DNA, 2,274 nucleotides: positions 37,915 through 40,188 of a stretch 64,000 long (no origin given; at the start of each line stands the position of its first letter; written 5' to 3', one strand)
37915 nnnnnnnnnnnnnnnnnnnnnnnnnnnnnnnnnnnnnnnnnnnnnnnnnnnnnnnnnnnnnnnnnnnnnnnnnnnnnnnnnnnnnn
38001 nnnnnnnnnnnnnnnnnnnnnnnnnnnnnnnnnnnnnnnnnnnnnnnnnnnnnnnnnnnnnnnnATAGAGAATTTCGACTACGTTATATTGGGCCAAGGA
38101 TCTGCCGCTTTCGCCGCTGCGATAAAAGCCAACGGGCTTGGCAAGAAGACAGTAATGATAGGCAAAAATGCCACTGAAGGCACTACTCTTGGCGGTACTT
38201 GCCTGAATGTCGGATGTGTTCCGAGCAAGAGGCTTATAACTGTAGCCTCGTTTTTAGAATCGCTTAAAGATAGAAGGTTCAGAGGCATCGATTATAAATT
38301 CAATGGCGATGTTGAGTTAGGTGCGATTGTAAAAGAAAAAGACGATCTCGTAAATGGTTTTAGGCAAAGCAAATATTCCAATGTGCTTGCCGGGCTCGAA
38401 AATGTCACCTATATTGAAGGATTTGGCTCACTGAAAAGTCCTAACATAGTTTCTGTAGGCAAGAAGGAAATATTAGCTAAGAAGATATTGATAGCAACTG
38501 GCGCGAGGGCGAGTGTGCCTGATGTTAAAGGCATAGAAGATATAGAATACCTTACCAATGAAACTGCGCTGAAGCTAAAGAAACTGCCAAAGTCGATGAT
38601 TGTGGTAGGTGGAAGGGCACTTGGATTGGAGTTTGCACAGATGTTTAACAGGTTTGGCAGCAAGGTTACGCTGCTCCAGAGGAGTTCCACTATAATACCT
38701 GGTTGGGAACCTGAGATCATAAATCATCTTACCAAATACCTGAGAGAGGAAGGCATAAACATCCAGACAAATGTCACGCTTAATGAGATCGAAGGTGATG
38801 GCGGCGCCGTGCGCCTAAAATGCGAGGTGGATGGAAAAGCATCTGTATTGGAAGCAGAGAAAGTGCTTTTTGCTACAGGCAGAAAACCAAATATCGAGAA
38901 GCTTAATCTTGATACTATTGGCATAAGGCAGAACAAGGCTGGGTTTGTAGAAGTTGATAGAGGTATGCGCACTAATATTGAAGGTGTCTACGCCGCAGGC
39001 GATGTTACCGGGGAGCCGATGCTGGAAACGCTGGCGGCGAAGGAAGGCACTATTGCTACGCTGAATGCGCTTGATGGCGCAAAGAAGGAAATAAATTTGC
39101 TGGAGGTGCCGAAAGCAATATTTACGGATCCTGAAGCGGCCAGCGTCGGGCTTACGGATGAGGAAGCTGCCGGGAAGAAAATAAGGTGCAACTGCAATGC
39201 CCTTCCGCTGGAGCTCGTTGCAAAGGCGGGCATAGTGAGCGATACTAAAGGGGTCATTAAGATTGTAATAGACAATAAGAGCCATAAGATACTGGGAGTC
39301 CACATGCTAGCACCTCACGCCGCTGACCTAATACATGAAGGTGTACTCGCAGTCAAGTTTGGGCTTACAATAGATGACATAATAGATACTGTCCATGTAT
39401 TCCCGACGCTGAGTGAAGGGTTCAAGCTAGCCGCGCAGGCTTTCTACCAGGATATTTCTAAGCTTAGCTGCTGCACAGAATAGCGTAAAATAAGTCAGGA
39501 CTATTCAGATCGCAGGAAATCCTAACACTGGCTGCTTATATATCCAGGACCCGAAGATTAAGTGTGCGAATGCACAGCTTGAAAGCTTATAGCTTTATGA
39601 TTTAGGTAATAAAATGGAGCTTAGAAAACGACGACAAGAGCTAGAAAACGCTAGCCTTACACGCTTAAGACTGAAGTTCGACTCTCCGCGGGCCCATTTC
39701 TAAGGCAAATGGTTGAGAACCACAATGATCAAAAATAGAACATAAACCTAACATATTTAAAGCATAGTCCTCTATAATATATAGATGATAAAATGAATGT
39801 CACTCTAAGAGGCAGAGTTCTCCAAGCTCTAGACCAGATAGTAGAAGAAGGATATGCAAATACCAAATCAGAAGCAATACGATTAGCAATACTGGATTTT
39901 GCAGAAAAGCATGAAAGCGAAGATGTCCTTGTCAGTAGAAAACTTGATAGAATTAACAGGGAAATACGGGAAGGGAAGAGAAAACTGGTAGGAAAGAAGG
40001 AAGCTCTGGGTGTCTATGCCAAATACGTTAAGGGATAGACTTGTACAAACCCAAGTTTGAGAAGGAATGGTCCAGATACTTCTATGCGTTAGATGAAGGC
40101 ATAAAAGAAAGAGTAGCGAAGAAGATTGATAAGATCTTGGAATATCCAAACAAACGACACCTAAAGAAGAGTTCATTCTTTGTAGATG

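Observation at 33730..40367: tRNA-Val(CAC) integration hotspot: 5.9-kb element with a mercury operon, then a second short cassette, all bounded by copies of the tRNA 3' end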

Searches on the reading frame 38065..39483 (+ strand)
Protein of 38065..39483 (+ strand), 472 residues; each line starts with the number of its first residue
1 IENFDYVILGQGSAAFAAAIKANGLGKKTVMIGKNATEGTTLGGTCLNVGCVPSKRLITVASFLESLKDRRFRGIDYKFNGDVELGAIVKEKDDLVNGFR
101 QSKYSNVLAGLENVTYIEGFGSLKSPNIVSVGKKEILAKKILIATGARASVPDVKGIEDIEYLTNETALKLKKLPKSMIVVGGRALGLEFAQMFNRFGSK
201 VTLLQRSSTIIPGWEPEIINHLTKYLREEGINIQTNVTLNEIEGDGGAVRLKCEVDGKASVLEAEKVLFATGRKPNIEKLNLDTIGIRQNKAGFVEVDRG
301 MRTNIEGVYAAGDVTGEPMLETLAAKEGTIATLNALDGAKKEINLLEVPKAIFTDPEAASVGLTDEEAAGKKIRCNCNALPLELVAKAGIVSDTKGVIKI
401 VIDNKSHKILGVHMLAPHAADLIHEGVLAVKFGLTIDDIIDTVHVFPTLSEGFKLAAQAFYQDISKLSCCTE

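Call 9: search_protein_families(library=pfam, proteins=[window:38065-39483:+], max_evalue=0.01)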
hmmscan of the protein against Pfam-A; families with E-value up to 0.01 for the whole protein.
window:38065-39483:+ (472 aa): 8 families
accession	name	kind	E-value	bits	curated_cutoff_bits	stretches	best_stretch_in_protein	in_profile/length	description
PF07992.20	Pyr_redox_2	-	6e-62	210.1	26.1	1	4-328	1-291/291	Pyridine nucleotide-disulphide oxidoreductase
PF02852.28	Pyr_redox_dim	-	2e-33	115.3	25.3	1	348-456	1-109/110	Pyridine nucleotide-disulphide oxidoreductase, dimerisation domain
PF00070.33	Pyr_redox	-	4.2e-19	69.3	22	1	178-251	2-79/82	Pyridine nucleotide-disulphide oxidoreductase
PF13738.12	Pyr_redox_3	-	3.8e-16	59.7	30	1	128-312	115-305/305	Pyridine nucleotide-disulphide oxidoreductase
PF01134.28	GIDA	-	1.5e-06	28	22.1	1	6-61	2-50/391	Glucose inhibited division protein A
PF03486.20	HI0933_like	-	1.2e-05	25.4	50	0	217-273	110-164/244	HI0933-like protein Rossmann domain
PF12831.13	FAD_oxidored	-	0.00069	19.5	27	1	5-45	1-37/416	FAD dependent oxidoreductase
PF00890.30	FAD_binding_2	-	0.0014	18.4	20.4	0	5-37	1-33/414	FAD binding domain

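Call 22: search_protein_families(library=ncbifam, proteins=[window:38065-39483:+], max_evalue=0.1)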
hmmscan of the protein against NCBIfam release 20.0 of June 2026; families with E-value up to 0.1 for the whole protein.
window:38065-39483:+ (472 aa): 73 families (the best 25 are shown)
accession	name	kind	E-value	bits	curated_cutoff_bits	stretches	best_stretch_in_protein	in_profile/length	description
TIGR02053.1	MerA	equivalog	2.3e-165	551.1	454.45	1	4-471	1-464/465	mercury(II) reductase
TIGR01350.1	lipoamide_DH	equivalog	3.3e-116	388.7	408.8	1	3-462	1-456/461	dihydrolipoyl dehydrogenase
NF010311.1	PRK13748.1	subfamily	5.1e-109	365.6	600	1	6-471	100-559/560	mercury(II) reductase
NF004991.0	PRK06370.1-3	subfamily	1e-94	317.9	620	1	2-462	34-489/509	FAD-containing oxidoreductase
NF004992.0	PRK06370.1-4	equivalog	5.2e-91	305.4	629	1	2-451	3-446/459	FAD-containing oxidoreductase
NF004947.0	PRK06292.2-5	equivalog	2.9e-90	303.4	592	1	2-458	2-456/474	dihydrolipoyl dehydrogenase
NF004943.0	PRK06292.2-1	equivalog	5.7e-88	295.7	432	1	2-460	2-455/456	dihydrolipoyl dehydrogenase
NF004946.0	PRK06292.2-4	subfamily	1.5e-86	291.1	634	1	2-457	2-467/487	dihydrolipoyl dehydrogenase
NF003585.0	PRK05249.1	equivalog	3e-86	289.9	465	1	3-458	6-455/464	Si-specific NAD(P)(+) transhydrogenase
NF004776.0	PRK06116.1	equivalog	3.4e-86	290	480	1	2-453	3-446/450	glutathione-disulfide reductase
NF004944.0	PRK06292.2-2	equivalog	2.9e-78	263.6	619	1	3-457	3-449/460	dihydrolipoyl dehydrogenase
NF005884.0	PRK07846.1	equivalog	1.9e-77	260.9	501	1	2-450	2-441/454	mycothione reductase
TIGR01424.1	gluta_reduc_2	equivalog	1.1e-74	251.7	606.05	1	3-453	2-442/446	glutathione-disulfide reductase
NF004945.0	PRK06292.2-3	equivalog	9.2e-74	249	494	1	1-455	1-447/457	dihydrolipoyl dehydrogenase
NF041853.1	hythiocyan_redase_MerA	equivalog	1.9e-73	247.8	650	1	2-453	2-434/440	hypothiocyanous acid reductase MerA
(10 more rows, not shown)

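Call 36: find_homologous_proteins(query=window:38065-39483:+, max_evalue=1e-50)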
Query window:38065-39483:+ (472 aa): 7879 proteins with E <= 1e-50 among 8000 candidates; the best 120 are listed.
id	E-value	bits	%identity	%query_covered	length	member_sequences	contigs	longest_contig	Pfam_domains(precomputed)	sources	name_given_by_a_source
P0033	0.0e+0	1008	100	98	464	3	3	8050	PF02852.29,PF07992.21,PF00070.34,PF13738.13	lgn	-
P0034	2.0e-191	655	65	100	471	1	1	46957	PF02852.29,PF07992.21,PF00070.34,PF13738.13,PF01134.29,PF12831.14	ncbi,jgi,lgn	-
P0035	4.5e-190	650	65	100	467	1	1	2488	PF02852.29,PF07992.21,PF00070.34,PF13738.13,PF03486.21,PF01134.29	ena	-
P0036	6.1e-190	650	63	100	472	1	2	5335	PF02852.29,PF07992.21,PF00070.34,PF13738.13,PF03486.21,PF01134.29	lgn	-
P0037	1.2e-189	649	63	100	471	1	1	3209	PF02852.29,PF07992.21,PF00070.34,PF13738.13,PF01134.29,PF12831.14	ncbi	-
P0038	1.5e-189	648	64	100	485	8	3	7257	PF02852.29,PF07992.21,PF00070.34,PF13738.13,PF01134.29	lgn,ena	-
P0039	4.4e-189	647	65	100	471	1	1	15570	PF02852.29,PF07992.21,PF00070.34,PF13738.13,PF01134.29,PF12831.14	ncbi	-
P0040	4.9e-188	643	63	100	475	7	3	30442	PF02852.29,PF07992.21,PF00070.34,PF13738.13,PF01134.29,PF12831.14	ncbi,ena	-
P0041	1.7e-187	642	64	99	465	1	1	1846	PF02852.29,PF07992.21,PF00070.34,PF13738.13,PF01134.29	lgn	-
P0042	3.7e-187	641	64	100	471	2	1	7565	PF02852.29,PF07992.21,PF00070.34,PF13738.13,PF01134.29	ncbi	-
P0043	2.3e-186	638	62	100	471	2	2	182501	PF00890.31,PF02852.29,PF07992.21,PF00070.34,PF13738.13,PF03486.21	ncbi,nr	ncbi:mercury(II) reductase [Candidatus Marsarchaeota archaeon]|nr:mercury(II) reductase [Candidatus 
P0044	3.5e-186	637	65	98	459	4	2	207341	PF02852.29,PF07992.21,PF00070.34,PF13738.13,PF03486.21,PF01134.29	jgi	jgi:mercuric reductase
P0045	4.7e-186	637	63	100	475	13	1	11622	PF02852.29,PF07992.21,PF00070.34,PF13738.13,PF01134.29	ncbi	-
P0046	4.3e-185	634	63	99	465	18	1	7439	PF02852.29,PF07992.21,PF00070.34,PF13738.13,PF01134.29,PF12831.14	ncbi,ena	-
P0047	1.1e-184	632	63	100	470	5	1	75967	PF02852.29,PF07992.21,PF00070.34,PF13738.13,PF01134.29,PF12831.14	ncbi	ncbi:MAG: mercury(II) reductase [Candidatus Micrarchaeia archaeon]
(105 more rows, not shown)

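Call 38: find_encoding_contigs(protein=P0034, flank=8000, max_places=3)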
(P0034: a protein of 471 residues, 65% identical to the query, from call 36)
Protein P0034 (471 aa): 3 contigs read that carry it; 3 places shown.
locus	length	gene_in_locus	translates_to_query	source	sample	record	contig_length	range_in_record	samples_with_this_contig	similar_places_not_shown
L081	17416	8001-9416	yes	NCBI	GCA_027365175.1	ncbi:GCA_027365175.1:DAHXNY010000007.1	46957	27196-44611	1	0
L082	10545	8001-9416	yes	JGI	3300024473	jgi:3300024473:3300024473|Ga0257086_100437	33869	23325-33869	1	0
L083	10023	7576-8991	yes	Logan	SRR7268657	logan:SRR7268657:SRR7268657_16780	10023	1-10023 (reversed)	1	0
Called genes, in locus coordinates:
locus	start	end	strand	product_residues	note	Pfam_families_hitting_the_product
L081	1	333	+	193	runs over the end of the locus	-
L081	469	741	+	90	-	PF02661:Fic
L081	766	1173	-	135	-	PF01870:Hjc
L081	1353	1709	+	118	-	-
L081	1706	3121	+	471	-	PF01751:Toprim (weak), PF13662:Toprim_4 (weak)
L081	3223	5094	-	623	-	PF08915:tRNA-Thr_ED, PF00587:tRNA-synt_2b, PF03129:HGTP_anticodon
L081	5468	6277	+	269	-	PF00589:Phage_integrase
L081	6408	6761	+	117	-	PF01022:HTH_5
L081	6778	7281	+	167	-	-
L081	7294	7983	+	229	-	PF00578:AhpC-TSA, PF08534:Redoxin (weak)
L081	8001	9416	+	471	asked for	PF01134:GIDA, PF07992:Pyr_redox_2, PF12831:FAD_oxidored (faint), PF13738:Pyr_redox_3, PF00070:Pyr_redox, PF02852:Pyr_redox_dim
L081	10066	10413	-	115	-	PF13563:2_5_RNA_ligase2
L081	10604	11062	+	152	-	PF01797:Y1_Tnp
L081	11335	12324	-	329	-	PF02016:Peptidase_S66, PF17676:Peptidase_S66C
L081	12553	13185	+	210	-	PF02223:Thymidylate_kin, PF13238:AAA_18 (faint)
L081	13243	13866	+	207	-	PF01928:CYTH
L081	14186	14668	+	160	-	-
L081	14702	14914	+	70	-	-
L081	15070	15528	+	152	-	PF01797:Y1_Tnp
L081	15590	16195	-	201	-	-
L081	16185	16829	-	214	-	PF08843:AbiEii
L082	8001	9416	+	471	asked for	PF01134:GIDA, PF07992:Pyr_redox_2, PF12831:FAD_oxidored (faint), PF13738:Pyr_redox_3, PF00070:Pyr_redox, PF02852:Pyr_redox_dim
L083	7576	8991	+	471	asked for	PF01134:GIDA, PF07992:Pyr_redox_2, PF12831:FAD_oxidored (faint), PF13738:Pyr_redox_3, PF00070:Pyr_redox, PF02852:Pyr_redox_dim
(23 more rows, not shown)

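Call 39: find_encoding_contigs(protein=P0047, flank=8000, max_places=3)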
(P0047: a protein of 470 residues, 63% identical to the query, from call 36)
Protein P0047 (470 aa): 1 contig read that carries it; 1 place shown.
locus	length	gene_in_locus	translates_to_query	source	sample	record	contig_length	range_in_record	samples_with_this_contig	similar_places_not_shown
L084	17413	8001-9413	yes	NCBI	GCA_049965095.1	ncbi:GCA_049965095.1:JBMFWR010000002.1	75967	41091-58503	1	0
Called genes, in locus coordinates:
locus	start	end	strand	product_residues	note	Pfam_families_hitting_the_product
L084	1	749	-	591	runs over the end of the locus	PF04675:DNA_ligase_A_N, PF01068:DNA_ligase_A_M, PF09414:RNA_ligase, PF04679:DNA_ligase_A_C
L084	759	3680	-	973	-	PF13229:Beta_helix (weak), PF05048:NosD, PF13229:Beta_helix (weak), PF05048:NosD, PF13229:Beta_helix (weak)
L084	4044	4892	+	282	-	PF13385:Laminin_G_3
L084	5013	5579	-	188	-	PF03167:UDG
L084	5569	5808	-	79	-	PF04343:DUF488 (weak)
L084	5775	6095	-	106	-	PF04343:DUF488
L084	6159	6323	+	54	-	-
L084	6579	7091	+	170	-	-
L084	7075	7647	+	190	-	PF00578:AhpC-TSA, PF08534:Redoxin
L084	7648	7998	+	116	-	PF01022:HTH_5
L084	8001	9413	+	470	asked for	PF01134:GIDA (faint), PF07992:Pyr_redox_2, PF12831:FAD_oxidored (faint), PF13738:Pyr_redox_3, PF00070:Pyr_redox, PF02852:Pyr_redox_dim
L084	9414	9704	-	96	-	-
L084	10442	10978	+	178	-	PF22769:DCD, PF00692:dUTPase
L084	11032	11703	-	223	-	PF00696:AA_kinase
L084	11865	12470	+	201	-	-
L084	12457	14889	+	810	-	PF00690:Cation_ATPase_N, PF00122:E1-E2_ATPase, PF00702:Hydrolase, PF08282:Hydrolase_3 (weak)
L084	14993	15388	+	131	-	PF02742:Fe_dep_repr_C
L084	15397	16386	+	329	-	-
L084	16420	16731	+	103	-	PF12647:RNHCP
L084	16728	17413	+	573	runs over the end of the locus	PF01558:POR, PF01855:POR_N, PF02780:Transketolase_C (faint), PF17147:PFOR_II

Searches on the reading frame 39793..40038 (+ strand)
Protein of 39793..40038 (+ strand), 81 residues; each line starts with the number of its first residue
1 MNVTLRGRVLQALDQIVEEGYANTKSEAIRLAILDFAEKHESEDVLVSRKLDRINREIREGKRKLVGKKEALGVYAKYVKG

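Call 9: search_protein_families(library=pfam, proteins=[window:39793-40038:+], max_evalue=0.01)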
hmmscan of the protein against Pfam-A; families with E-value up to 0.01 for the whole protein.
window:39793-40038:+ (81 aa): 0 families

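Call 21: search_protein_families(library=pfam, proteins=[window:39793-40038:+], max_evalue=10)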
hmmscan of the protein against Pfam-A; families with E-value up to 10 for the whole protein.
window:39793-40038:+ (81 aa): 4 families
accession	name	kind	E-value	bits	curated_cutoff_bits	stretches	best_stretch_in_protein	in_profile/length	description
PF00239.26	Resolvase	-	0.03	14.9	23.3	1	14-60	36-81/145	Resolvase, N terminal domain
PF02061.21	Lambda_CIII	-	0.062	13.8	25.7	1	50-66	17-33/42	Lambda Phage CIII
PF01402.27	RHH_1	-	0.074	13.5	20.5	1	11-38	12-38/39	Ribbon-helix-helix protein, copG family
PF10186.14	ATG14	-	0.2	11.2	33.2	1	4-73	37-107/347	Vacuolar sorting 38 and autophagy-related subunit 14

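Call 22: search_protein_families(library=ncbifam, proteins=[window:39793-40038:+], max_evalue=0.1)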
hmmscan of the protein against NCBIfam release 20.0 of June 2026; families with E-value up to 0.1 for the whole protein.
window:39793-40038:+ (81 aa): 4 families
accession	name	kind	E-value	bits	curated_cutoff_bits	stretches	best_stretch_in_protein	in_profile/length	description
NF058555.1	TransRegCdrSHalo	equivalog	0.002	18.1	100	1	10-44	13-47/61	transcriptional regulator CdrS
NF002169.0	PRK01002.1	subfamily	0.011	15.6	111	1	3-41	9-47/141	nickel responsive regulator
NF003381.0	PRK04460.1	equivalog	0.014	15.5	105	1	2-43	8-49/139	nickel-responsive transcriptional regulator NikR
NF053762.1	aCcr1_fam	equivalog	0.038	13.9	60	0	11-34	13-35/38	aCcr1 family cell cycle regulator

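Call 64: search_protein_families(library=phrogs, proteins=[window:39793-40038:+], max_evalue=0.01)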
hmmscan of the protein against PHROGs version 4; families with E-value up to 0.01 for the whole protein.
window:39793-40038:+ (81 aa): 0 families

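Call 65: search_protein_families(library=padloc, proteins=[window:39793-40038:+], max_evalue=0.01)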
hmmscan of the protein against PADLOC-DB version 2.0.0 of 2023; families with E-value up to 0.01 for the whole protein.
window:39793-40038:+ (81 aa): 0 families
